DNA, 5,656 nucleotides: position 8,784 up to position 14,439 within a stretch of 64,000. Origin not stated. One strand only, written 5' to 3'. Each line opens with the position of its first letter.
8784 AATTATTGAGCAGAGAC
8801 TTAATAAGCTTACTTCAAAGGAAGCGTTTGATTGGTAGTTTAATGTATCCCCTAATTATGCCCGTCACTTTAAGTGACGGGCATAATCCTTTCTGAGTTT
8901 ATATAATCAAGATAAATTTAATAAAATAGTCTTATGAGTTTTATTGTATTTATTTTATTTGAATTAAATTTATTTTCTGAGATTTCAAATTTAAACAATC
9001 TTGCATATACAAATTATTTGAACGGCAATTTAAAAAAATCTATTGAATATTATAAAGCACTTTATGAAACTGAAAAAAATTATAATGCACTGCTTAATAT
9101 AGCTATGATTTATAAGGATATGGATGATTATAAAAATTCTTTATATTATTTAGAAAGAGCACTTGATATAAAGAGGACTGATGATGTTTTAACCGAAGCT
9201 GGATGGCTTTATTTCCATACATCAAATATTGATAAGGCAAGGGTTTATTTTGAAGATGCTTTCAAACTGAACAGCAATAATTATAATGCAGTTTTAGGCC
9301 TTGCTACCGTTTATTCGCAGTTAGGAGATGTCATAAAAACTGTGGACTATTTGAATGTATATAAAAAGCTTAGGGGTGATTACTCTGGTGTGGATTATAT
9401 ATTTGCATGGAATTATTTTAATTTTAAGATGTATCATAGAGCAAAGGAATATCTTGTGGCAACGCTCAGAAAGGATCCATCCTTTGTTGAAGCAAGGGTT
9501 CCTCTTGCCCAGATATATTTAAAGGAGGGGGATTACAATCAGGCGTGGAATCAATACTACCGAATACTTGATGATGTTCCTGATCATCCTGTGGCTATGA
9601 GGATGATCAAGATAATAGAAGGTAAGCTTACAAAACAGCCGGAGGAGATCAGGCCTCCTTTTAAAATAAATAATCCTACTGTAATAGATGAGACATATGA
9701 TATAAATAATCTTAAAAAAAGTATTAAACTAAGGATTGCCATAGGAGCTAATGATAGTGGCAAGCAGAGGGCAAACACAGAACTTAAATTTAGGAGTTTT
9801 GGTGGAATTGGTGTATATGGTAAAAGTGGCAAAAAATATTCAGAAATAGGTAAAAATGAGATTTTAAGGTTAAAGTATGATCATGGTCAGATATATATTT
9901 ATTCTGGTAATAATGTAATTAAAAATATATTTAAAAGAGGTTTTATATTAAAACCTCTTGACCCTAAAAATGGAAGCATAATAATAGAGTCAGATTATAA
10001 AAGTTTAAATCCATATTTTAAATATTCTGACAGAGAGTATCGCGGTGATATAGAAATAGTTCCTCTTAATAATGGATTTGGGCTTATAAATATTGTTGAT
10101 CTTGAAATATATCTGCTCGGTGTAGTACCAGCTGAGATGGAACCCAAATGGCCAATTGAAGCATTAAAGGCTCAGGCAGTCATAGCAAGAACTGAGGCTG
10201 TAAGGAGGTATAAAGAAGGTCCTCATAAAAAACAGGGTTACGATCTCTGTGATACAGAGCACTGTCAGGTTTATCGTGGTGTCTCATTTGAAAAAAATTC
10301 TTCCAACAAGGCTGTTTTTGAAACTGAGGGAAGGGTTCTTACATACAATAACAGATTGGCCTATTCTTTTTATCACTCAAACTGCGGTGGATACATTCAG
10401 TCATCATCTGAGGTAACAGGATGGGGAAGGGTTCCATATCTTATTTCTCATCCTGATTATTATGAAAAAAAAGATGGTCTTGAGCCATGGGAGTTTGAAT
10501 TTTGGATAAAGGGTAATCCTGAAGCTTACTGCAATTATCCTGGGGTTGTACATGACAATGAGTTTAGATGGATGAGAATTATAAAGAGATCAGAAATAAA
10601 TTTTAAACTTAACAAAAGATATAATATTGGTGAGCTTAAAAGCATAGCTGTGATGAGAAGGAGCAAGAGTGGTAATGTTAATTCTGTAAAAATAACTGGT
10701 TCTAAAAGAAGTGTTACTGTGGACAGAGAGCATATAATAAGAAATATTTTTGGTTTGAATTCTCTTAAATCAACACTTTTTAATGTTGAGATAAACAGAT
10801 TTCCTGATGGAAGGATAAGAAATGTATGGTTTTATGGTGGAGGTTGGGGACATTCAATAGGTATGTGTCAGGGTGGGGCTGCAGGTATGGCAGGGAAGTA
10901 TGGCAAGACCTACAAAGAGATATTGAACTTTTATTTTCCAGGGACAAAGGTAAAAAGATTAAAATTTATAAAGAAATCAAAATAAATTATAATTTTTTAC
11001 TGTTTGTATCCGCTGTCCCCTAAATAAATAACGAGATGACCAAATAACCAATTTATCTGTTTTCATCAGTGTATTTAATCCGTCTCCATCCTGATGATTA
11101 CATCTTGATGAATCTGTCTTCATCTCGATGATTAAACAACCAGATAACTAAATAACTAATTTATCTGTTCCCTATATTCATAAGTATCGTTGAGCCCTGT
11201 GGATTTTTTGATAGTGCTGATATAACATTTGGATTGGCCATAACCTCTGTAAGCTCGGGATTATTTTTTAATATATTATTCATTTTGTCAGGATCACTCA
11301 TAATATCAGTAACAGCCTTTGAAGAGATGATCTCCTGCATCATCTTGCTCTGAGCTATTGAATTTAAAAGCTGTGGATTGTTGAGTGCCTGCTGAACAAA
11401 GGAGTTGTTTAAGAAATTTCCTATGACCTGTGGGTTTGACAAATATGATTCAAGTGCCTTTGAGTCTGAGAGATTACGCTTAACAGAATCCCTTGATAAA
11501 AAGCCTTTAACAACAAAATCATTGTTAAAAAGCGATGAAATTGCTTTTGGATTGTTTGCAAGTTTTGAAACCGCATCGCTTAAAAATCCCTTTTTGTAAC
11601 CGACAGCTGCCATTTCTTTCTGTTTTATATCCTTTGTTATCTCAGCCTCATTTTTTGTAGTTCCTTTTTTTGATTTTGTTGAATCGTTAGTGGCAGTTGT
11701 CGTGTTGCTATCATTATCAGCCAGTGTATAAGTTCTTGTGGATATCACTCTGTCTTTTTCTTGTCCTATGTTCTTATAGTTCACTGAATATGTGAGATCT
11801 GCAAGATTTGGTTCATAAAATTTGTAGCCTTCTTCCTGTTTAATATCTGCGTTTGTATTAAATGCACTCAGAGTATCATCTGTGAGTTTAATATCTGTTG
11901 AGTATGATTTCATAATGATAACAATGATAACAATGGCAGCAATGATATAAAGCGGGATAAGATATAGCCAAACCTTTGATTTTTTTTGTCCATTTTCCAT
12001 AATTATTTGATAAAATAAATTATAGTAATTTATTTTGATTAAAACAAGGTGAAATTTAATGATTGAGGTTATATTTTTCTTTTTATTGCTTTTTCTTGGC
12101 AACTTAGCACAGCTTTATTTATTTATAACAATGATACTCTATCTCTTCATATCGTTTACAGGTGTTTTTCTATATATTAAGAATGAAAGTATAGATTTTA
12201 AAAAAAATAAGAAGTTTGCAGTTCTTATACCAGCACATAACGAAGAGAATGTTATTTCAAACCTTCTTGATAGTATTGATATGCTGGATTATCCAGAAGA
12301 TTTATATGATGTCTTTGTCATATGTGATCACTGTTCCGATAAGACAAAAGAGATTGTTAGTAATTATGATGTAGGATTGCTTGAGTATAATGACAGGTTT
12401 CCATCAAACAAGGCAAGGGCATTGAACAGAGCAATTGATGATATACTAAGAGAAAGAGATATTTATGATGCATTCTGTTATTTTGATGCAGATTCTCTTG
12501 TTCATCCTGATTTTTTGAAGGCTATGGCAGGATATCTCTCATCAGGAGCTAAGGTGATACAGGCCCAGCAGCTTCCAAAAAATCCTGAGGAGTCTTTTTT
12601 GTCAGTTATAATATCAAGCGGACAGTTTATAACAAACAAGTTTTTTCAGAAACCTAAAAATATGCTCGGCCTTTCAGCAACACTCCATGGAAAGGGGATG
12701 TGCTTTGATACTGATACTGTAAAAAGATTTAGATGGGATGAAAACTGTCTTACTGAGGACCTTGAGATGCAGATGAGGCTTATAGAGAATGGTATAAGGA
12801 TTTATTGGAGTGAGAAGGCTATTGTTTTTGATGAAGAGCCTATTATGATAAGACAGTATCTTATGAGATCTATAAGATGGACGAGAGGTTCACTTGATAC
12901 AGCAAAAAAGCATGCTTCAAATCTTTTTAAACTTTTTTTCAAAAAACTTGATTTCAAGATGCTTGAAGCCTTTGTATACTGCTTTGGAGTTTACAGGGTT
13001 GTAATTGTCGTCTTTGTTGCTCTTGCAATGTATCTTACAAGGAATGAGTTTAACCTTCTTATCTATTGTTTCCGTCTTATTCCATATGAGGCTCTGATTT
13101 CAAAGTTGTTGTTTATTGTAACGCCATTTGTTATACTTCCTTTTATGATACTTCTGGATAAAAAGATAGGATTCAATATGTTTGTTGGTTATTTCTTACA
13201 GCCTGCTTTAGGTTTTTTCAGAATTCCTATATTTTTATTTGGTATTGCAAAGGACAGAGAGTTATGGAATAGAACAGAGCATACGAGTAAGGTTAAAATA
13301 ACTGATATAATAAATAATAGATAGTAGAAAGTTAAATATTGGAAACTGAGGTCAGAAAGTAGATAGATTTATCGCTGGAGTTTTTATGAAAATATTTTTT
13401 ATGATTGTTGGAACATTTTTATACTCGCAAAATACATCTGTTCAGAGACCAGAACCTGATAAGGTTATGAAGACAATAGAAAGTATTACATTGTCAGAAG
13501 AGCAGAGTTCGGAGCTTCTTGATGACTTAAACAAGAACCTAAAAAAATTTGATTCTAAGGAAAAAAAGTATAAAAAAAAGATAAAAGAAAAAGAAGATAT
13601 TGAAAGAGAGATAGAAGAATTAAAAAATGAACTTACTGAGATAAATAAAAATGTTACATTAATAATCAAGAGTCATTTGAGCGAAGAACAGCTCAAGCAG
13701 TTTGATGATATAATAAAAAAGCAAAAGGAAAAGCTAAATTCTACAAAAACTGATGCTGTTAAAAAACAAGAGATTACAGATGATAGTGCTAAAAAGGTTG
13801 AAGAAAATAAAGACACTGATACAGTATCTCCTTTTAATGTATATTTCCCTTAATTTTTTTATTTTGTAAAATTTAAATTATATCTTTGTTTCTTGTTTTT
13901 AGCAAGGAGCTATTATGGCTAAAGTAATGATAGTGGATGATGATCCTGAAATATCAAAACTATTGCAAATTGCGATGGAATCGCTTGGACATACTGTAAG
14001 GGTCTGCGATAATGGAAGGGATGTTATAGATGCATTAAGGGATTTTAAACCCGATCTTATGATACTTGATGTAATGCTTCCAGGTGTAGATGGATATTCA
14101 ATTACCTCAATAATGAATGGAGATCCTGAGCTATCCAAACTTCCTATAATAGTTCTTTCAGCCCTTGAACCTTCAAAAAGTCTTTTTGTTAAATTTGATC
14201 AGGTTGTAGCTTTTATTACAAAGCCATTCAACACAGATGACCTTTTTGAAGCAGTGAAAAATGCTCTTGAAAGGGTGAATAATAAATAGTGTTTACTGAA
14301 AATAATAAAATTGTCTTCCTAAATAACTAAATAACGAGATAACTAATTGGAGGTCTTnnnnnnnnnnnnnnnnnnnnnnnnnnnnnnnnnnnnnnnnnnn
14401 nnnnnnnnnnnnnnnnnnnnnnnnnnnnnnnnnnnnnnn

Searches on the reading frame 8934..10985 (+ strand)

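Call 7: search_protein_families(library=pfam, proteins=[window:8934-10985:+])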
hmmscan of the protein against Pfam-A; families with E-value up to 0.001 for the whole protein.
window:8934-10985:+ (683 aa): 16 families
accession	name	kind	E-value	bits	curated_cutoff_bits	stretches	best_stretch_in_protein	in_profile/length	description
PF08486.15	SpoIID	-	4.4e-30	104.6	23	1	380-471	3-97/97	Stage II sporulation protein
PF14559.12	TPR_19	-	4.5e-13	49.8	25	1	166-219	6-59/68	Tetratricopeptide repeat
PF07719.23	TPR_2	-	1.5e-11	43.9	27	0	86-116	4-34/34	Tetratricopeptide repeat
PF00515.34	TPR_1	-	7.5e-11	41.8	27.8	1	51-82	2-33/34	Tetratricopeptide repeat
PF13424.12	TPR_12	-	7.8e-11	42.5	30.1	2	51-112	4-74/77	Tetratricopeptide repeat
PF13181.12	TPR_8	-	4.7e-10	39.2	25.7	0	51-82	2-33/34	Tetratricopeptide repeat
PF13428.12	TPR_14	-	1.3e-09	38.2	23.5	0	186-223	2-39/44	Tetratricopeptide repeat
PF13432.12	TPR_16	-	3.5e-09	37.4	32.7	0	167-217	13-63/65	Tetratricopeptide repeat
PF13174.12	TPR_6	-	1.3e-06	29.1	26.3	0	52-77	2-27/33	Tetratricopeptide repeat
PF13431.12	TPR_17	-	1.8e-06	28.2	24.4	0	177-205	5-33/34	Tetratricopeptide repeat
PF12895.13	ANAPC3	-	1.9e-06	28.5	27.2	0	98-174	4-79/82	Anaphase-promoting complex, cyclosome, subunit 3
PF25062.1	ARM_TT21_N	-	3.3e-06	27.5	40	1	46-141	96-192/222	Tetratricopeptide repeat protein 21 N-terminal ARM repeat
PF13176.12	TPR_7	-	4.6e-05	23.6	27.9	0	52-83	1-32/36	Tetratricopeptide repeat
PF25064.1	ARM_TT21_5th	-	5.9e-05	23.8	27.8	0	186-233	2-52/117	TT21 fifth ARM repeats domain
PF23914.1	TPR_CcmH_CycH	-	0.00015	22.1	42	0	167-216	103-152/158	Cytochrome c-type biogenesis protein H TPR domain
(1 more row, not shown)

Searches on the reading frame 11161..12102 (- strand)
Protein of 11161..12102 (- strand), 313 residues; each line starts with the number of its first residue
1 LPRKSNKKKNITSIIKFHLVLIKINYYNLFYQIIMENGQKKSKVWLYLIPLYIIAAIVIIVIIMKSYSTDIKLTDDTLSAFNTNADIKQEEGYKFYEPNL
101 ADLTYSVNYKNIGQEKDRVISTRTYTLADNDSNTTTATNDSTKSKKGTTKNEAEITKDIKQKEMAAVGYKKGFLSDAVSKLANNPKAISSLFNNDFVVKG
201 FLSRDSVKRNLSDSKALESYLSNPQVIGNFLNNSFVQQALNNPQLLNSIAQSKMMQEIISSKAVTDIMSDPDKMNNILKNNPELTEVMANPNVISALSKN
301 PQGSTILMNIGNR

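Call 70: search_protein_families(library=pfam, proteins=[window:11161-12102:-], max_evalue=0.00001)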
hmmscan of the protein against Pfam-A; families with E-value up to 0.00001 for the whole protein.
window:11161-12102:- (313 aa): 1 family
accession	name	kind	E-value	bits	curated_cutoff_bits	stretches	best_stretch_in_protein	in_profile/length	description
PF23195.1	UBQLN1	-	6.8e-07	29.3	27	0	254-301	1-48/70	Ubiquilin-1-like domain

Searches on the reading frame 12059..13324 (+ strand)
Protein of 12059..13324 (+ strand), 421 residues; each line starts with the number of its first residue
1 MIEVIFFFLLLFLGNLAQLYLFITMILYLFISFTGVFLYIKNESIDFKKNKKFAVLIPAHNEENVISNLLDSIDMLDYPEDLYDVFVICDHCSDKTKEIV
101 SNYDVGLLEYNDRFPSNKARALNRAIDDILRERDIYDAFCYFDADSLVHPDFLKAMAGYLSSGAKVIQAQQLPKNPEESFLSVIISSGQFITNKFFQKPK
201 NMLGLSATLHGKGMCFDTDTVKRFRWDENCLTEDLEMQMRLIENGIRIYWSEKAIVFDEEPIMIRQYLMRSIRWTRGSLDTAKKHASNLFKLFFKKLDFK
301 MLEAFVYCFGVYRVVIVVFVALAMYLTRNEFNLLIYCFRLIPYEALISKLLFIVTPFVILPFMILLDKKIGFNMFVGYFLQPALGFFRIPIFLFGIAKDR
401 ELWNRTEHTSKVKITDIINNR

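Call 70: search_protein_families(library=pfam, proteins=[window:12059-13324:+], max_evalue=0.00001)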
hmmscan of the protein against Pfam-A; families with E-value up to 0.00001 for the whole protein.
window:12059-13324:+ (421 aa): 3 families
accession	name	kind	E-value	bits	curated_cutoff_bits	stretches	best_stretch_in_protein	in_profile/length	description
PF13641.12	Glyco_tranf_2_3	-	7.5e-24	85.4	27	1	53-277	3-230/230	Glycosyltransferase like family 2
PF13632.12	Glyco_trans_2_3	-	9.2e-19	68.5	27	1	142-323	5-181/198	Glycosyl transferase family group 2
PF00535.33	Glycos_transf_2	-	1.5e-12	48.3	23.3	1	55-186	2-130/168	Glycosyl transferase family 2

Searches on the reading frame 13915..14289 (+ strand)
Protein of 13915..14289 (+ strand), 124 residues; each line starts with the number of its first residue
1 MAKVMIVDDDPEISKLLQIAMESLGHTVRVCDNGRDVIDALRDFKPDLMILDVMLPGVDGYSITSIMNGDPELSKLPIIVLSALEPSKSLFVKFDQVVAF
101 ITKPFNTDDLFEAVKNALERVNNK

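Call 70: search_protein_families(library=pfam, proteins=[window:13915-14289:+], max_evalue=0.00001)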
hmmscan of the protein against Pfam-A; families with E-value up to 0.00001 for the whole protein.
window:13915-14289:+ (124 aa): 1 family
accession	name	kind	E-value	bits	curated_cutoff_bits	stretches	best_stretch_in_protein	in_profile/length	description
PF00072.30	Response_reg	-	9.9e-22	77.7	30.2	1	4-115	1-111/111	Response regulator receiver domain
